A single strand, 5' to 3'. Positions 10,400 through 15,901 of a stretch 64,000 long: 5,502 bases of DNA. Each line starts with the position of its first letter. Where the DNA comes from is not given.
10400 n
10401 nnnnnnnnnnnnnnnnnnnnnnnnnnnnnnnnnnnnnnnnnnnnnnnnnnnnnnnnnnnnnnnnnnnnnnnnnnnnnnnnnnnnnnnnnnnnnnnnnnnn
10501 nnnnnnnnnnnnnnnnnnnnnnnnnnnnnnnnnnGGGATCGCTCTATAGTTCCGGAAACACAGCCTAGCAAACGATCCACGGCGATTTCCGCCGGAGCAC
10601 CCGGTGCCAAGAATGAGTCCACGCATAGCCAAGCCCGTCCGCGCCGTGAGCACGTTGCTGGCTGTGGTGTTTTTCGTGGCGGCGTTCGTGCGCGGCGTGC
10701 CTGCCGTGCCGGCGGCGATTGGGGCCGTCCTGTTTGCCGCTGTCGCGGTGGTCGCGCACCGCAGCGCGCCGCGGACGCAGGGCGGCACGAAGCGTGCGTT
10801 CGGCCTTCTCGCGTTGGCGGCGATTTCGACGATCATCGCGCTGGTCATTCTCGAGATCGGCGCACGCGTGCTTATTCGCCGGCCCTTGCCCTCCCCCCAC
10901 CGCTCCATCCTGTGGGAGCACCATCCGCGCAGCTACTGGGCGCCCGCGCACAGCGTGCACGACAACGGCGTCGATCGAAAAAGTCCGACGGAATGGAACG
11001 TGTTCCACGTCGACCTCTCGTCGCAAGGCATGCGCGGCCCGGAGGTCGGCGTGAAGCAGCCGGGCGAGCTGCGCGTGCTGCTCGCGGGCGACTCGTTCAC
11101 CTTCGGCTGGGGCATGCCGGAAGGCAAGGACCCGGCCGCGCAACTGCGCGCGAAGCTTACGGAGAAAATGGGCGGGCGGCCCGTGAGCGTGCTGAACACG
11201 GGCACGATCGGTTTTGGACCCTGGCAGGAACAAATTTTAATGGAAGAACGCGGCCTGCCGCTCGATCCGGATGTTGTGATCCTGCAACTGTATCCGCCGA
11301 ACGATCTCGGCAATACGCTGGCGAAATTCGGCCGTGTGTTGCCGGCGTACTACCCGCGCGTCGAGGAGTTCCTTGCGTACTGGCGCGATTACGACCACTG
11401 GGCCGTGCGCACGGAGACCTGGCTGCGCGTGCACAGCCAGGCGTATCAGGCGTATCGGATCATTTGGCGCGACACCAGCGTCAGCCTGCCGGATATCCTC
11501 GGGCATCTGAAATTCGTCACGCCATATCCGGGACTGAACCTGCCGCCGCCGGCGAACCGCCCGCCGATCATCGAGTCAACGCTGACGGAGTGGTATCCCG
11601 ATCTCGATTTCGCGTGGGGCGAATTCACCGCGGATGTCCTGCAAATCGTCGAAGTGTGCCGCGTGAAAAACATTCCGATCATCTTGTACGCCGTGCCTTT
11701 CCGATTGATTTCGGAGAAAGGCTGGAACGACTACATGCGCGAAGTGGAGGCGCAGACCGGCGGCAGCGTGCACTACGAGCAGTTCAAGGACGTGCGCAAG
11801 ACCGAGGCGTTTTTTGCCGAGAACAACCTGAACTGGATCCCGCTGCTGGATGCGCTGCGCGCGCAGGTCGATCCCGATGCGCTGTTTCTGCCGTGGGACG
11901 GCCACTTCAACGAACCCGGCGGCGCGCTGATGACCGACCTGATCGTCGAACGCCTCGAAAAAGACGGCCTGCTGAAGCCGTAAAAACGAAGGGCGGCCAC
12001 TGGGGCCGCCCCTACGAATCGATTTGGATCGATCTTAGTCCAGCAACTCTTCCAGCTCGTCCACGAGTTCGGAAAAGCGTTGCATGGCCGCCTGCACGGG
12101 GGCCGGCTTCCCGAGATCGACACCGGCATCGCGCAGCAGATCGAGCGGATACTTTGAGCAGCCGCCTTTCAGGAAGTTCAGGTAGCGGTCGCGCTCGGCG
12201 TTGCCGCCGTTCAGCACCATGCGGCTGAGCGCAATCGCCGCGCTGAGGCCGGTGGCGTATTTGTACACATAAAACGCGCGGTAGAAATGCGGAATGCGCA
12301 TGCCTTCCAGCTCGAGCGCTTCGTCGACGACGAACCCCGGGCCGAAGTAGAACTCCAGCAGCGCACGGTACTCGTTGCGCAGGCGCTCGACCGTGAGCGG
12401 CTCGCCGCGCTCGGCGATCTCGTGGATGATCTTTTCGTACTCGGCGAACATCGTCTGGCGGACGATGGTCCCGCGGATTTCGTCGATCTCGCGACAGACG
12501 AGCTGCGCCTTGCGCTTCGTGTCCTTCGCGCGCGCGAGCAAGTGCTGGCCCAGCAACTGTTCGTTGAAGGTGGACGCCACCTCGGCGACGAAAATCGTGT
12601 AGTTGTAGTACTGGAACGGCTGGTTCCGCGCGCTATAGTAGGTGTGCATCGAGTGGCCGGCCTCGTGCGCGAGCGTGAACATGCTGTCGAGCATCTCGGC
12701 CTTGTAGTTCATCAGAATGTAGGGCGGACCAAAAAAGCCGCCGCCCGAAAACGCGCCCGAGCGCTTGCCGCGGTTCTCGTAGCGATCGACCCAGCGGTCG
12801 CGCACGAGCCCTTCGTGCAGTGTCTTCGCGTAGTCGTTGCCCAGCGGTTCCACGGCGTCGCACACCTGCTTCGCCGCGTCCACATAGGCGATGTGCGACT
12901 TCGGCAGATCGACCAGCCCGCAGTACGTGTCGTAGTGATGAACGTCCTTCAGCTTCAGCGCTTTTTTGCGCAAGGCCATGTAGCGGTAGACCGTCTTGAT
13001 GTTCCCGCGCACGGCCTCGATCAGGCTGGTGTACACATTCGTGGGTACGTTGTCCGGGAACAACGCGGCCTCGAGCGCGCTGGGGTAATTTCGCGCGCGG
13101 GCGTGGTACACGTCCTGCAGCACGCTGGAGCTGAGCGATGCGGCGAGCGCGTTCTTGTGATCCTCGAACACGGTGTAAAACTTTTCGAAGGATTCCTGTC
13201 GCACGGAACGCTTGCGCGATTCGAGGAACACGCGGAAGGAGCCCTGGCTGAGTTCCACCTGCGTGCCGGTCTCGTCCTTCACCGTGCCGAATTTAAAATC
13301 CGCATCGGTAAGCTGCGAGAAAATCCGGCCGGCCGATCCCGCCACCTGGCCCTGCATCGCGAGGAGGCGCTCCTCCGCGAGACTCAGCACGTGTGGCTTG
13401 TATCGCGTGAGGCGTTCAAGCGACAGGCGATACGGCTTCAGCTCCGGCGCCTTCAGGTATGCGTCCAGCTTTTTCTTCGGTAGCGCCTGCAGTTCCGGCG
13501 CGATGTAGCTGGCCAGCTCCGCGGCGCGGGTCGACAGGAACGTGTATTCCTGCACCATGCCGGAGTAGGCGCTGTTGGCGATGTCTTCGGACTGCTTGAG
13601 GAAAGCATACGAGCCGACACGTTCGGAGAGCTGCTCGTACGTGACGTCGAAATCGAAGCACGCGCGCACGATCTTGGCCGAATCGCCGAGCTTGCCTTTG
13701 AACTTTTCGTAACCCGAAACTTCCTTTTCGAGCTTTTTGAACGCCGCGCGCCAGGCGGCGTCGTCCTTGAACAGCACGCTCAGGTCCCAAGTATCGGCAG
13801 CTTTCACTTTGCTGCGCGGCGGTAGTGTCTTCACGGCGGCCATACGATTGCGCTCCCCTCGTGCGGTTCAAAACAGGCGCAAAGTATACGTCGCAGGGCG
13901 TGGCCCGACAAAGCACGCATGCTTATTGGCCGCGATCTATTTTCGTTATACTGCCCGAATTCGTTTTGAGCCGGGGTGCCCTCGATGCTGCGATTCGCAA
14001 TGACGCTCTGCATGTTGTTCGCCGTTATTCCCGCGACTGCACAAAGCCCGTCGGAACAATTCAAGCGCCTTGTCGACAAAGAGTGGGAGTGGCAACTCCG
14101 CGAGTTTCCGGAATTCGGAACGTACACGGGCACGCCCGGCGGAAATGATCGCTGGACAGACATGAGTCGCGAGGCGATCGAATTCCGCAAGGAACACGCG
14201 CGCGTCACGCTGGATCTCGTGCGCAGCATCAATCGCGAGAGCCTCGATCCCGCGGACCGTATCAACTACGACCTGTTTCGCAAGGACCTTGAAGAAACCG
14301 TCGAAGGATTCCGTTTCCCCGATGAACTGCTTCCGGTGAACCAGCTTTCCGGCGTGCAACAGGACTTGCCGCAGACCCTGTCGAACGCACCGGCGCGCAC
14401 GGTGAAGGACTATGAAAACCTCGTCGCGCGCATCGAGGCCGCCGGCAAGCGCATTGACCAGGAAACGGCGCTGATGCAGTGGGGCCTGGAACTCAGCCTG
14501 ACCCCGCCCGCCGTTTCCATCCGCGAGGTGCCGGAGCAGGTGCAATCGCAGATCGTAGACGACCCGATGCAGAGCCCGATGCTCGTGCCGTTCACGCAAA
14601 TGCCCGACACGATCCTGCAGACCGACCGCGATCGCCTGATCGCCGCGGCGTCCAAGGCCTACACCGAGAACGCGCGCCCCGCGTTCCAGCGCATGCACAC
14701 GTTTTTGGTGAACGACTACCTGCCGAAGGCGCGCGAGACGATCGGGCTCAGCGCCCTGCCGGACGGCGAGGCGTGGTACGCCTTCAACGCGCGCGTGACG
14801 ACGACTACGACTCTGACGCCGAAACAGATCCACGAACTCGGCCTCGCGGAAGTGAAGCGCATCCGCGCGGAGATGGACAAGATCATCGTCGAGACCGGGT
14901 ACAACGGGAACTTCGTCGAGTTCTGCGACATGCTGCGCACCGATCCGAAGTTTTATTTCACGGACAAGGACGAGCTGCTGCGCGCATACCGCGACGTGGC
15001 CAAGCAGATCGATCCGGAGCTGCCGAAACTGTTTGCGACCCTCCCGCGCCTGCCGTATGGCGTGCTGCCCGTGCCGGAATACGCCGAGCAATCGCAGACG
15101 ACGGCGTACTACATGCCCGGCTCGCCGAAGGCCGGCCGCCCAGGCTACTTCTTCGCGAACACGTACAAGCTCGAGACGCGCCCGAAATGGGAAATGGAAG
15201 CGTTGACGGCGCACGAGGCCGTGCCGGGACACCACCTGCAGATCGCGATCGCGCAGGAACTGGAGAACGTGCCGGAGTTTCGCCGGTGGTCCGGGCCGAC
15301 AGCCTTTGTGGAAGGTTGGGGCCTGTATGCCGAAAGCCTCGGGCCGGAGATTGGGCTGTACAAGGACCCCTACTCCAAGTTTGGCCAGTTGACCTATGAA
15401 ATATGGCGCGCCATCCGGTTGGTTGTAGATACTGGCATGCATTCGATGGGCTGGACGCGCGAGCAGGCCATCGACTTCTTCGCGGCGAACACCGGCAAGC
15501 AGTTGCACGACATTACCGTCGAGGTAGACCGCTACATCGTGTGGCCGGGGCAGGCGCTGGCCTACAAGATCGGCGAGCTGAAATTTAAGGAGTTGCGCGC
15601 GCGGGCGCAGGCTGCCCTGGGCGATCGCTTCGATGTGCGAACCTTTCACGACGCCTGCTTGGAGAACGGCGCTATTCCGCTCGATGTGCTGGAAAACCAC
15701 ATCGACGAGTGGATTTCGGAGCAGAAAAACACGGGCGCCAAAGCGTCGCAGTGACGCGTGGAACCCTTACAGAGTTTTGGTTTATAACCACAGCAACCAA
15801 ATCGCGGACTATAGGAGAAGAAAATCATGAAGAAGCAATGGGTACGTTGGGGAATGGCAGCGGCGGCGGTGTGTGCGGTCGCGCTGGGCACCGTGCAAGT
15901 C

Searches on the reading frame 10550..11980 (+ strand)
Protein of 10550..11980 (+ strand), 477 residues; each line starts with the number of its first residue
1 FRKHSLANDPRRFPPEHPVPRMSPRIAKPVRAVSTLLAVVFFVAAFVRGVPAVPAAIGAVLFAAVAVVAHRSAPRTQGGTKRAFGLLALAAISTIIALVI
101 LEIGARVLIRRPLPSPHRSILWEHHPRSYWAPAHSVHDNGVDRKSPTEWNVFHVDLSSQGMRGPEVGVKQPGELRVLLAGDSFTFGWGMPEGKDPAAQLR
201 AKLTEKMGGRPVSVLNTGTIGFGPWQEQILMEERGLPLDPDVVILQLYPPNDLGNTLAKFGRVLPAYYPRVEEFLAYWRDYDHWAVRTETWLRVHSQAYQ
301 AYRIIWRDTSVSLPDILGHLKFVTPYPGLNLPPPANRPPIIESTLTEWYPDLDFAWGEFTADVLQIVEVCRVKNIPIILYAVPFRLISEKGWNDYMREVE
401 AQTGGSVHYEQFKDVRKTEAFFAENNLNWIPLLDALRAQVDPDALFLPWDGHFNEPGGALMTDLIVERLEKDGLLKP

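Call 56: search_protein_families(library=pfam, proteins=[window:10550-11980:+], max_evalue=0.00001)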
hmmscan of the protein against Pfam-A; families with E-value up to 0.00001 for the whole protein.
window:10550-11980:+ (477 aa): 0 families

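Call 79: search_protein_families(library=pfam, proteins=[window:10550-11980:+], max_evalue=0.001)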
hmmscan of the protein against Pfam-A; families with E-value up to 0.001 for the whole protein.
window:10550-11980:+ (477 aa): 1 family
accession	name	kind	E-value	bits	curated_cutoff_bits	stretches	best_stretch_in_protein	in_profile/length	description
PF13472.12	Lipase_GDSL_2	-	0.00026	22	32.9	0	180-247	3-70/178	GDSL-like Lipase/Acylhydrolase family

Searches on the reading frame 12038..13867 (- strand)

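Call 56: search_protein_families(library=pfam, proteins=[window:12038-13867:-], max_evalue=0.00001)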
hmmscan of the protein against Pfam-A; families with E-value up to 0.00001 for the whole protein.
window:12038-13867:- (610 aa): 2 families
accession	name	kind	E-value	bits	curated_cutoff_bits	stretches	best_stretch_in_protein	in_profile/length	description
PF01432.26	Peptidase_M3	-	1.6e-69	235.8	27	1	214-596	2-456/457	Peptidase family M3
PF08439.15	Peptidase_M3_N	-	4.4e-22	78.5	25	1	125-193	1-70/70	Oligopeptidase F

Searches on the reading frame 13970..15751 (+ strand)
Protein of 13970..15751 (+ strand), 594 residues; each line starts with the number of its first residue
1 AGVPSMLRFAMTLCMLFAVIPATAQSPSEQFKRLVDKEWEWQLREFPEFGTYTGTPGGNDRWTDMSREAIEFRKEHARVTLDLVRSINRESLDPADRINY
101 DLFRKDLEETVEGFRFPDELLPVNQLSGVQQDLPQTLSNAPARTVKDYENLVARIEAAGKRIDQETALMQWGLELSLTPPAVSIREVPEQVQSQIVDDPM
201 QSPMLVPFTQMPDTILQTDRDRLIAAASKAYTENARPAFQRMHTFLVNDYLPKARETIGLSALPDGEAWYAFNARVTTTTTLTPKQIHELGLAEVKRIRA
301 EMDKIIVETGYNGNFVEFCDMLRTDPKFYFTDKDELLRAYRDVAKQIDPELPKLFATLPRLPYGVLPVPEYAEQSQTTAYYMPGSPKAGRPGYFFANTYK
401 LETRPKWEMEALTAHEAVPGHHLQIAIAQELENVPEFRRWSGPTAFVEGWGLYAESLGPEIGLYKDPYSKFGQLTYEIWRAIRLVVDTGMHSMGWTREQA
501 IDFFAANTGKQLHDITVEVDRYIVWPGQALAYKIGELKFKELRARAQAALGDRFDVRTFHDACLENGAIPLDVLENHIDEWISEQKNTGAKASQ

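Call 56: search_protein_families(library=pfam, proteins=[window:13970-15751:+], max_evalue=0.00001)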
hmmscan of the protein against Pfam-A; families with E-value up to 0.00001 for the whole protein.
window:13970-15751:+ (594 aa): 1 family
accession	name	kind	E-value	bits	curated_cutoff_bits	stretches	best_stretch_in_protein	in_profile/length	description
PF05960.17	DUF885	-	2.6e-178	595.4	32.4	1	47-578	1-532/532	Bacterial protein of unknown function (DUF885)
